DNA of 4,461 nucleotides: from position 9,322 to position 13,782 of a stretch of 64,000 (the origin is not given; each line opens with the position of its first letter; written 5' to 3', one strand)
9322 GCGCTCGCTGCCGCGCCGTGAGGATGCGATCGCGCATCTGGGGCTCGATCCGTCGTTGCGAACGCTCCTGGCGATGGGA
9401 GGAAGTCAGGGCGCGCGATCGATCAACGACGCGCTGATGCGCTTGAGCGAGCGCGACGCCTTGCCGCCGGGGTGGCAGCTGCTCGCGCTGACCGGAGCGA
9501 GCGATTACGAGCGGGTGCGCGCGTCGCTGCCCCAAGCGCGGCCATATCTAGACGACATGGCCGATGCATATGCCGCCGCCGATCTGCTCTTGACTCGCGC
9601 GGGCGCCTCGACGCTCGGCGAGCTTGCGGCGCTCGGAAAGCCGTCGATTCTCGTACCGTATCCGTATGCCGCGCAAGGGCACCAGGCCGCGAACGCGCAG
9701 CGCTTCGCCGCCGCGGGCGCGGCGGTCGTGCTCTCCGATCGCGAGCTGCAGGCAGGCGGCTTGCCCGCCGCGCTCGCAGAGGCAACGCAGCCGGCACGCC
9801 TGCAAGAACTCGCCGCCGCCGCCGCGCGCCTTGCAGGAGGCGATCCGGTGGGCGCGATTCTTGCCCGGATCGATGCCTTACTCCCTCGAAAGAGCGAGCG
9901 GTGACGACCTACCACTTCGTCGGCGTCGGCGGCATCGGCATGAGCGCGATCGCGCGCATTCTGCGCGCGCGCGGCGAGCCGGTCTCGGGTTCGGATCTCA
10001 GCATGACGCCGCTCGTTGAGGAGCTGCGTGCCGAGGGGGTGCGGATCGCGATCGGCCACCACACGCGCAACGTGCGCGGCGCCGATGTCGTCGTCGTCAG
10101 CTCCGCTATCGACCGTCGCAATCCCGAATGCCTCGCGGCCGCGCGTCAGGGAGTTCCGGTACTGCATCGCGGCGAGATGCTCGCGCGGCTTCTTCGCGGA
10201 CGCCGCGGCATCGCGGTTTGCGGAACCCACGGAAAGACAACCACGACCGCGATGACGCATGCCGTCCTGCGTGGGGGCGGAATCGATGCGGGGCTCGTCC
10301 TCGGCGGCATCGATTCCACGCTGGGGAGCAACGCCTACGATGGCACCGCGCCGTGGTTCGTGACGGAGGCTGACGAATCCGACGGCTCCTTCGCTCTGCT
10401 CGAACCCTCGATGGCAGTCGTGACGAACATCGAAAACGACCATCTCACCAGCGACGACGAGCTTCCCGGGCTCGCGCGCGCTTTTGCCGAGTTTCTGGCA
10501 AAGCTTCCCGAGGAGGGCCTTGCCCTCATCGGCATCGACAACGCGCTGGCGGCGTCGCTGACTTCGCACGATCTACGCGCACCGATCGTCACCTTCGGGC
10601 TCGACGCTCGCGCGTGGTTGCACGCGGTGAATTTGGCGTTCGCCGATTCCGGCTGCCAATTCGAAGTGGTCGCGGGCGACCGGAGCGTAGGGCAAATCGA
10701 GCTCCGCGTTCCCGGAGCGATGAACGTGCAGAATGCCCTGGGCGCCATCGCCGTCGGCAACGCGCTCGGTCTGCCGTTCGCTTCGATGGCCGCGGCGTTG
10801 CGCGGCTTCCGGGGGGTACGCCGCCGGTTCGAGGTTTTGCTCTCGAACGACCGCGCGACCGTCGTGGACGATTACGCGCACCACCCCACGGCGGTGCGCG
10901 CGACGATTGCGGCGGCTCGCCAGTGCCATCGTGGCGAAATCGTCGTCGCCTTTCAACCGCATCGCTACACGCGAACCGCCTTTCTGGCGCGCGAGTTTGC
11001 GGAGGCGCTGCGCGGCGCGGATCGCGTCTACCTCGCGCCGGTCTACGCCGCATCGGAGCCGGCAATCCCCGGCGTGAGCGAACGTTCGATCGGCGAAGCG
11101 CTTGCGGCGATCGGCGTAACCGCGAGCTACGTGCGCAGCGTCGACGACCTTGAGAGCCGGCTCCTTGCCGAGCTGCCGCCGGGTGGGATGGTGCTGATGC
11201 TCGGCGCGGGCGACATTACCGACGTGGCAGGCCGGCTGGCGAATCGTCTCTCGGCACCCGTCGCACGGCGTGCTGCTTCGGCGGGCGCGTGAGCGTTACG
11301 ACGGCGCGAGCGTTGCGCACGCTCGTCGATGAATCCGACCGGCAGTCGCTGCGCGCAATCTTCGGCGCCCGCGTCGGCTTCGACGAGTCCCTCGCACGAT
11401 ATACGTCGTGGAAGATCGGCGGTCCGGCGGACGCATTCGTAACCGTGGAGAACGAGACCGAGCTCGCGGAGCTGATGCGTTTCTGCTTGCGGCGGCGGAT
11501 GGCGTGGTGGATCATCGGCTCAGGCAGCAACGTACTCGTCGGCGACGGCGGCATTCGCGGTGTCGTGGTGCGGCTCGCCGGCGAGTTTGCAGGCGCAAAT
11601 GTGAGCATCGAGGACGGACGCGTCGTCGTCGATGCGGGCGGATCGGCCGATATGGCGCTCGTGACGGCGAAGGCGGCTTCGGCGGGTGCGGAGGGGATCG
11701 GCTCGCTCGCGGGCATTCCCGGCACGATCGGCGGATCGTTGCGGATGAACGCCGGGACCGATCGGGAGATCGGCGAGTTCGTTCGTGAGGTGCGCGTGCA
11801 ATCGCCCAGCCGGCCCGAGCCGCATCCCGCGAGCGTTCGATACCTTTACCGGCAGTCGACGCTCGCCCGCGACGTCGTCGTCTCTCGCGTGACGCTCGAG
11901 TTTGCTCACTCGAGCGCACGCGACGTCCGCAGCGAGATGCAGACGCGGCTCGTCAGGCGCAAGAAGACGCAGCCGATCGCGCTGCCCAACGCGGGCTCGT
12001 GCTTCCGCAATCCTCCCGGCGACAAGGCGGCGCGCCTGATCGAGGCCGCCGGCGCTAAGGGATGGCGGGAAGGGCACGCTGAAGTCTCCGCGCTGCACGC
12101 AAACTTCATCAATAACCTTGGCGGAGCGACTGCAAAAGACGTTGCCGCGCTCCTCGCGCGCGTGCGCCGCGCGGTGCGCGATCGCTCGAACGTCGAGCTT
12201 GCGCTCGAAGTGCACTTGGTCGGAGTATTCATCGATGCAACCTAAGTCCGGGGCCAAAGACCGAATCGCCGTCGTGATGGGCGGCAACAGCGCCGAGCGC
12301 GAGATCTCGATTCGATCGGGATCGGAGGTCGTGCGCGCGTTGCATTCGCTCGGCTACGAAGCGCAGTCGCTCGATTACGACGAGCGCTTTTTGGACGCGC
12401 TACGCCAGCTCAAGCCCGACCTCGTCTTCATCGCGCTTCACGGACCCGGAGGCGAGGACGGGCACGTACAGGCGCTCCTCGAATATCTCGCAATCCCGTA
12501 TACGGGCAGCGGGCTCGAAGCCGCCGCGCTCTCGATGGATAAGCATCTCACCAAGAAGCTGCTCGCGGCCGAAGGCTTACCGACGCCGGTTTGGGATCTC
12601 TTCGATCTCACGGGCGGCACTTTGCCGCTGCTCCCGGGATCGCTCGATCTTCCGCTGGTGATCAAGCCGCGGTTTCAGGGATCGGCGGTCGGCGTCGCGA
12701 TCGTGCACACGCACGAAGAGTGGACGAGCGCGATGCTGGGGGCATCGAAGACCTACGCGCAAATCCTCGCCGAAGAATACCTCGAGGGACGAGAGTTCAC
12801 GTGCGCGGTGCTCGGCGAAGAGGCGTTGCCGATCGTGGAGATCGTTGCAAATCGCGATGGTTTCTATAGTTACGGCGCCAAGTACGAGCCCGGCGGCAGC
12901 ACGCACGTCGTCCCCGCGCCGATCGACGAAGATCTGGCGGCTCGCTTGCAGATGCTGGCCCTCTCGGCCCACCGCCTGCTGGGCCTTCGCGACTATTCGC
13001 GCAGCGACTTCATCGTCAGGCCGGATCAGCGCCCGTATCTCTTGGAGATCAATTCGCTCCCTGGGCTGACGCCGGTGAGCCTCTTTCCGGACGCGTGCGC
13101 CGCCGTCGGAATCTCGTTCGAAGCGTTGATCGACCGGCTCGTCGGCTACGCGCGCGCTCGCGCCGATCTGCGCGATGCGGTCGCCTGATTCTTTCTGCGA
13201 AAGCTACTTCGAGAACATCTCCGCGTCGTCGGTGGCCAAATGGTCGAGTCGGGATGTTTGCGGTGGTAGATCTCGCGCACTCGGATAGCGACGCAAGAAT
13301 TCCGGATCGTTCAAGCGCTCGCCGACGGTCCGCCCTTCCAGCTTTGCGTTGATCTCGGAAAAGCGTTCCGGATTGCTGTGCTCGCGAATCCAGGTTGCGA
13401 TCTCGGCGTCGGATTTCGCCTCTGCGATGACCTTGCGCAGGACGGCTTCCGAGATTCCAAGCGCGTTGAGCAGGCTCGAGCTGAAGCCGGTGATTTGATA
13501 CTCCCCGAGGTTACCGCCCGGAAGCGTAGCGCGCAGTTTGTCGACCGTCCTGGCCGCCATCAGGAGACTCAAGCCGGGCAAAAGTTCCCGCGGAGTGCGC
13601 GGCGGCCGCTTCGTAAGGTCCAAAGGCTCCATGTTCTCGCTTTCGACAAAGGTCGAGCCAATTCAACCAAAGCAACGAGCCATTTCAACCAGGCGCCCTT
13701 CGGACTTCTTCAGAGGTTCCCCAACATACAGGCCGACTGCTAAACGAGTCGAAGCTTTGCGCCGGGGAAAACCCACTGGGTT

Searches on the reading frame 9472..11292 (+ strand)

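Call 95: search_protein_families(library=pfam, proteins=[window:9472-11292:+], max_evalue=0.00001)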
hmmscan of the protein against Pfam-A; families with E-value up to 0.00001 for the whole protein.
window:9472-11292:+ (606 aa): 3 families
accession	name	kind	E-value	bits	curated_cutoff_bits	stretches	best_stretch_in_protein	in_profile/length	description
PF01225.30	Mur_ligase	-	1.8e-25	89.6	21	1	146-244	1-94/95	Mur ligase family, catalytic domain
PF08245.18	Mur_ligase_M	-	3.1e-22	80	24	1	249-428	1-199/200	Mur ligase middle domain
PF02875.26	Mur_ligase_C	-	4.2e-19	70.1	28.4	1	451-580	1-127/127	Mur ligase, glutamate ligase domain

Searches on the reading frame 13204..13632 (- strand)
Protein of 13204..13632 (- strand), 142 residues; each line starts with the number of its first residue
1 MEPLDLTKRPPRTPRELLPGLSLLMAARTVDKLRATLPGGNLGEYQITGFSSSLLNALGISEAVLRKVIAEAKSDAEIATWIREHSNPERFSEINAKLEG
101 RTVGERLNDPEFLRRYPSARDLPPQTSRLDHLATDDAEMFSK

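Call 96: search_protein_families(library=pfam, proteins=[window:13204-13632:-], max_evalue=0.00001)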
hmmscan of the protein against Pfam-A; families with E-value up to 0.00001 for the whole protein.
window:13204-13632:- (142 aa): 1 family
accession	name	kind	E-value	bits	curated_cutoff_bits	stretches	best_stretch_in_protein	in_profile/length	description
PF16798.10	DUF5069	-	4.4e-14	53.2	27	1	9-95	2-86/133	Domain of unknown function (DUF5069)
